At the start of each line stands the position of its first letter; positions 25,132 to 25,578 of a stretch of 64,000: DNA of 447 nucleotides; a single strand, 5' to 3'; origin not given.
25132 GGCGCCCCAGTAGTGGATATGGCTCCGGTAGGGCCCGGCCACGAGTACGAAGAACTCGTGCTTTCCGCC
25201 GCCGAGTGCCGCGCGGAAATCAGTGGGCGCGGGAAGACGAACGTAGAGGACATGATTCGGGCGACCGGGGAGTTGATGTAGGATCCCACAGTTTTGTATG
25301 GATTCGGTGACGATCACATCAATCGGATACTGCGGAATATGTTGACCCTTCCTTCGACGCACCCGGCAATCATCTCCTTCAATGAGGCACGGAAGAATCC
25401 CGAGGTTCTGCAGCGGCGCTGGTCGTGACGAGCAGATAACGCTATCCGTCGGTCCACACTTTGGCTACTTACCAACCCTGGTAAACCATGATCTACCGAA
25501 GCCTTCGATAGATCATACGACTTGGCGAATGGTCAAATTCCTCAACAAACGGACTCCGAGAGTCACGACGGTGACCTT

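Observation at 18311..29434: Intact helicase (SNF2+DUF3883), DUF1156 methyltransferase and DUF499 ATPase triad (Hma/MADS-like methylation-associated defence)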

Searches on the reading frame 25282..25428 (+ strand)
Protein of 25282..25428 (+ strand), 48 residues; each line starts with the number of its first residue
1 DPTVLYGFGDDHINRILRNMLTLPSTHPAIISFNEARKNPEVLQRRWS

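Call 9: search_protein_families(library=pfam, max_evalue=1, proteins=[window:25282-25428:+])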
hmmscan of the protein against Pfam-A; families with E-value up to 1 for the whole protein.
window:25282-25428:+ (48 aa): 1 family
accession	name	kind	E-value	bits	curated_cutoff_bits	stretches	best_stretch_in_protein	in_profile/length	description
PF08653.15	DASH_Dam1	-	0.23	11.7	26.6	1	11-36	10-35/56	DASH complex subunit Dam1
